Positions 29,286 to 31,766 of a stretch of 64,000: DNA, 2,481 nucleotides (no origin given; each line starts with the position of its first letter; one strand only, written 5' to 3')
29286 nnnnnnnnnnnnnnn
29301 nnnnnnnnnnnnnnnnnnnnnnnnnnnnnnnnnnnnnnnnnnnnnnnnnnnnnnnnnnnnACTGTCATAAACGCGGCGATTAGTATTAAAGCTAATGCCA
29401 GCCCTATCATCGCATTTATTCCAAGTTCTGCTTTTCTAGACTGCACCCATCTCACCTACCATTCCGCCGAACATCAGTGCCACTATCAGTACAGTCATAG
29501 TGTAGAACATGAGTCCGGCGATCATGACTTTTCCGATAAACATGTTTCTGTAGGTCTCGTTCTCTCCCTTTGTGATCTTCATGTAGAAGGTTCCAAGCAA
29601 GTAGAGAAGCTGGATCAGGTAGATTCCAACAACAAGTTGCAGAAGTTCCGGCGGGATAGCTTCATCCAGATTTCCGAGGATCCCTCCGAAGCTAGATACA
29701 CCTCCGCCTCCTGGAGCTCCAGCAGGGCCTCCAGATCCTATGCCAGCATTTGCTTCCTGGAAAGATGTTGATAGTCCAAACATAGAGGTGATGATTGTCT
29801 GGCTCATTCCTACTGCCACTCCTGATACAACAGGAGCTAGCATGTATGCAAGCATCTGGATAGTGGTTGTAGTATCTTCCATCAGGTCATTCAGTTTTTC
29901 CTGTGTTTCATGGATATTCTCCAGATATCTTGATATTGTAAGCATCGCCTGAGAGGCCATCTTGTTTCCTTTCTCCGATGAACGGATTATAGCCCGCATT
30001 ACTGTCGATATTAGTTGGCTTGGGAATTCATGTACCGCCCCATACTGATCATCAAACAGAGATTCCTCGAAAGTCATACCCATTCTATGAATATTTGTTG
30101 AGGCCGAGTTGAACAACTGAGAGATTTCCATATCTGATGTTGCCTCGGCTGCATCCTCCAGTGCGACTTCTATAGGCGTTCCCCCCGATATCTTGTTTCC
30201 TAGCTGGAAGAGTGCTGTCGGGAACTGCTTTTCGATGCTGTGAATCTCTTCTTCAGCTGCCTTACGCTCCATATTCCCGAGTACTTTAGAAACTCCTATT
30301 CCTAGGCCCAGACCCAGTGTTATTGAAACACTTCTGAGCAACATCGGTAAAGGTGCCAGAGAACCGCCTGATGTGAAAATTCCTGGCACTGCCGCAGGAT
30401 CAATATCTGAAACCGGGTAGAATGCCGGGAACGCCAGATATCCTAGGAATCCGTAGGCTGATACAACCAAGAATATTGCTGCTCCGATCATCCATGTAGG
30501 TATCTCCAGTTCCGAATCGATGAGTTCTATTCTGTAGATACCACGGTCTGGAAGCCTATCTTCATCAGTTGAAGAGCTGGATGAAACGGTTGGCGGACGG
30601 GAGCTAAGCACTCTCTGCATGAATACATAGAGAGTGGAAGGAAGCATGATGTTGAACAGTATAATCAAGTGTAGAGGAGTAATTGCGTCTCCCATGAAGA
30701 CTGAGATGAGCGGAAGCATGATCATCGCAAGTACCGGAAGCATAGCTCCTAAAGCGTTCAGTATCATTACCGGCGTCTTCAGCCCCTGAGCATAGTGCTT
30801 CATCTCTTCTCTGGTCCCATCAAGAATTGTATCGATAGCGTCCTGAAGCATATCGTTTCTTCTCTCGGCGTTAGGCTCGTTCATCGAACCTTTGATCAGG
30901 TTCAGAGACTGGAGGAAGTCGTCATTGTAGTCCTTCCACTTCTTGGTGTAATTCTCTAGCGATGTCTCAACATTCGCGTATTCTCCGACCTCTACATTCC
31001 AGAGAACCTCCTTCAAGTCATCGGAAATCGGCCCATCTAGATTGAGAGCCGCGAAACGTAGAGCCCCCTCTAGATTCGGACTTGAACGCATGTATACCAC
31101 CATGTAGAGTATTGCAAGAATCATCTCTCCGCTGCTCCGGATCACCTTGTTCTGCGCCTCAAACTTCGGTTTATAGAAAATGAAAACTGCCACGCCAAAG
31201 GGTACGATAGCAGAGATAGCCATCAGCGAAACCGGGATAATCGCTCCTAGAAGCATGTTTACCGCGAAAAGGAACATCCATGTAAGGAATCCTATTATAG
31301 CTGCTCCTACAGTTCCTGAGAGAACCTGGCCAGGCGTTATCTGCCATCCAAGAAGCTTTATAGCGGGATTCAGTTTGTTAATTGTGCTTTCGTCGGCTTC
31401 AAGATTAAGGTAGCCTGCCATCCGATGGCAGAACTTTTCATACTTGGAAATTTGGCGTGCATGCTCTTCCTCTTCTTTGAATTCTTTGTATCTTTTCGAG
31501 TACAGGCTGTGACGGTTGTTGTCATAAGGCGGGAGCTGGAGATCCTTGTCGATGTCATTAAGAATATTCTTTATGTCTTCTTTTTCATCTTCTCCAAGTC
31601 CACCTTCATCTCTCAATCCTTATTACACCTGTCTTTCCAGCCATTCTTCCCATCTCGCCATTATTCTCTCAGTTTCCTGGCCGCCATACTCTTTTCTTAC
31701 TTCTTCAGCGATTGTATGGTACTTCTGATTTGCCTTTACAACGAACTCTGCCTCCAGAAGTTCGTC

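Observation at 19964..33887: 14-kb type IV filament supercluster with an oversized ATPase/platform pair and at least 12 pilin-like or secreted proteins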

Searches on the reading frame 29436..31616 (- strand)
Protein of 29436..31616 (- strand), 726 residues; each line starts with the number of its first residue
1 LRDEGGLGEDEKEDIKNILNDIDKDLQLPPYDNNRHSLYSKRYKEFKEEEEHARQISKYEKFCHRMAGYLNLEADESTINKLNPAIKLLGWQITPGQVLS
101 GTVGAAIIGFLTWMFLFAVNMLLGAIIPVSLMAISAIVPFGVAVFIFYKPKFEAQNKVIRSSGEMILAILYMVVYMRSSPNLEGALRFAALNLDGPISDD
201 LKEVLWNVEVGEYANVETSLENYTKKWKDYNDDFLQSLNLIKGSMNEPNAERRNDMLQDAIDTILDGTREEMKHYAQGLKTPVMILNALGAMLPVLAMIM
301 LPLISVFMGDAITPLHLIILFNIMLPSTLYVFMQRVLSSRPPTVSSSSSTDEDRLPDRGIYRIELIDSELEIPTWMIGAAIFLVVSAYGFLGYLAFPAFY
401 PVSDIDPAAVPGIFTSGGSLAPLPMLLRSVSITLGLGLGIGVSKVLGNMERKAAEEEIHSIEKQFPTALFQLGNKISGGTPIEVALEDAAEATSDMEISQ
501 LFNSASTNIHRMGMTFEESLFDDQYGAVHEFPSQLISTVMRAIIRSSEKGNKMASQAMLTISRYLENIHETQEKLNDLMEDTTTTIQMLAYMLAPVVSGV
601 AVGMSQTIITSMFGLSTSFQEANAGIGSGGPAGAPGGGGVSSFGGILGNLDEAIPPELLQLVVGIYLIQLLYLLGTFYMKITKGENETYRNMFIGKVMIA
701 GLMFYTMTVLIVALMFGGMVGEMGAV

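Call 3: search_protein_families(library=pfam, max_evalue=0.1, proteins=[window:29436-31616:-])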
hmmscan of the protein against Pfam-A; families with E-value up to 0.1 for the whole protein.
window:29436-31616:- (726 aa): 4 families
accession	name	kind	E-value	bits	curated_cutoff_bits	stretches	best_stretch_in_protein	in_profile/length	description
PF00482.28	T2SSF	-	4.2e-06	27.2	25.2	1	470-597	3-120/125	Type II secretion system (T2SS), protein F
PF20572.3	DUF6781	-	0.0062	16.8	27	1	484-608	95-211/213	Family of unknown function (DUF6781)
PF20990.2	DUF2207_C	-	0.047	13.8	33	0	221-339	64-190/247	Predicted membrane protein (DUF2207) C-terminal domain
PF00150.24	Cellulase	-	0.067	13.1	23.5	0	210-265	92-155/272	Cellulase (glycosyl hydrolase family 5)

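Call 9: search_protein_families(library=ncbifam, max_evalue=0.1, proteins=[window:29436-31616:-])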
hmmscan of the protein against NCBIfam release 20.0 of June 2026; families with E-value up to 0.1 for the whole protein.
window:29436-31616:- (726 aa): 0 families

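Call 26: find_related_loci(query=A1, collection=genome_contigs, flank=10000)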
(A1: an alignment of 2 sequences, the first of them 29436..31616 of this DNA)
Query A1 (726 aa) in genome_contigs; peptide patterns used: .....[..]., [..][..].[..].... (x = any residue, [..] = any of these).
327 stretches matched a pattern; 15 encode a relative of the query (tblastn E <= 1e-3); 15 distinct loci.
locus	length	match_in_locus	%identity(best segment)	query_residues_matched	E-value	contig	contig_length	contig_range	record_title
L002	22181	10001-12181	96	1-726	0e+0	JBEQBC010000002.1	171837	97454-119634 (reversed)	MAG: Candidatus Nanohaloarchaea archaeon isolate 04_S200.metabat2_refined.015 NODE_5_length_171837_cov_46.953701, whole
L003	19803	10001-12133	65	7-724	0e+0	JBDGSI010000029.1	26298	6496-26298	MAG: Candidatus Nanohalobium sp. isolate DAL-WCL_22_66C1R DAL-WCL_22_66C1R_29, whole genome shotgun sequence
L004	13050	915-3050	61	7-725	0e+0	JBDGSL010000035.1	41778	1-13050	MAG: Candidatus Nanohalobium sp. isolate DAL-WCL_22_75C1R DAL-WCL_22_75C1R_35, whole genome shotgun sequence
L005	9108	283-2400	60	7-723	0e+0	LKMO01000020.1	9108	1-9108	MAG: Nanohaloarchaea archaeon B1-Br10_U2g19 LB-BRINE-C5664, whole genome shotgun sequence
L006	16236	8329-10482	61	9-726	0e+0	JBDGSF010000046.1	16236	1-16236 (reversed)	MAG: Candidatus Nanohaloarchaea archaeon isolate DAL-WCL_22_57C1R DAL-WCL_22_57C1R_46, whole genome shotgun sequence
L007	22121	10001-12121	62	7-720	0e+0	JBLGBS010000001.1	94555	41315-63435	MAG: Candidatus Nanohaloarchaea archaeon isolate 3300055293_45 Ga0535675_0000066, whole genome shotgun sequence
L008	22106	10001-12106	62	20-726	0e+0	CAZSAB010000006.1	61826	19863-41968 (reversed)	MAG TPA_asm: uncultured archaeon isolate SRP090399_co2_41 genome assembly, contig: NODE_81_length_61826_cov_7.566382, wh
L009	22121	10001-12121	61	7-720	0e+0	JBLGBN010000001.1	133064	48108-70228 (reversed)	MAG: Candidatus Nanohaloarchaea archaeon isolate 3300055293_58 Ga0535675_0000041, whole genome shotgun sequence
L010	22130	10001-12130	62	7-723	0e+0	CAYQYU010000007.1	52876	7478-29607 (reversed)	MAG TPA_asm: uncultured archaeon isolate SRP185896_co2_102 genome assembly, contig: NODE_179_length_52876_cov_6.743379,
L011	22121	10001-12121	62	7-720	0e+0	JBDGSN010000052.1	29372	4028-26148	MAG: Candidatus Nanohaloarchaea archaeon isolate DAL-WCL_22_80C3R DAL-WCL_22_80C3R_52, whole genome shotgun sequence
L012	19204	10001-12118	62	9-720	0e+0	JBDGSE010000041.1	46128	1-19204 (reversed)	MAG: Candidatus Nanohaloarchaea archaeon isolate DAL-WCL_22_54C1R DAL-WCL_22_54C1R_41, whole genome shotgun sequence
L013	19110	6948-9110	64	4-725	0e+0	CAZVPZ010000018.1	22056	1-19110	MAG TPA_asm: uncultured archaeon isolate SRP185896_co1_382 genome assembly, contig: NODE_1094_length_22056_cov_9.223172,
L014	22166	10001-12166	62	7-726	0e+0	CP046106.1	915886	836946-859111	Candidatus Nanohaloarchaea archaeon strain M3_22 chromosome, complete genome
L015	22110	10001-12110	49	7-716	7e-124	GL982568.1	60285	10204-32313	MAG: Candidatus Nanosalinarum sp. J07AB56 genomic scaffold scf_7180000039097, whole genome shotgun sequence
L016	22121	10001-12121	63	7-716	0e+0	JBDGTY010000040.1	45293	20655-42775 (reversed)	MAG: Candidatus Nanohalobium sp. isolate DAL-WCL_33_80C1R DAL-WCL_33_80C1R_40, whole genome shotgun sequence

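Call 87: search_solved_structures(query=window:29436-31616:-, max_evalue=1)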
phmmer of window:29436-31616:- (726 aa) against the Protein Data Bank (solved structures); distinct sequences matched with E-value up to 1: 0.
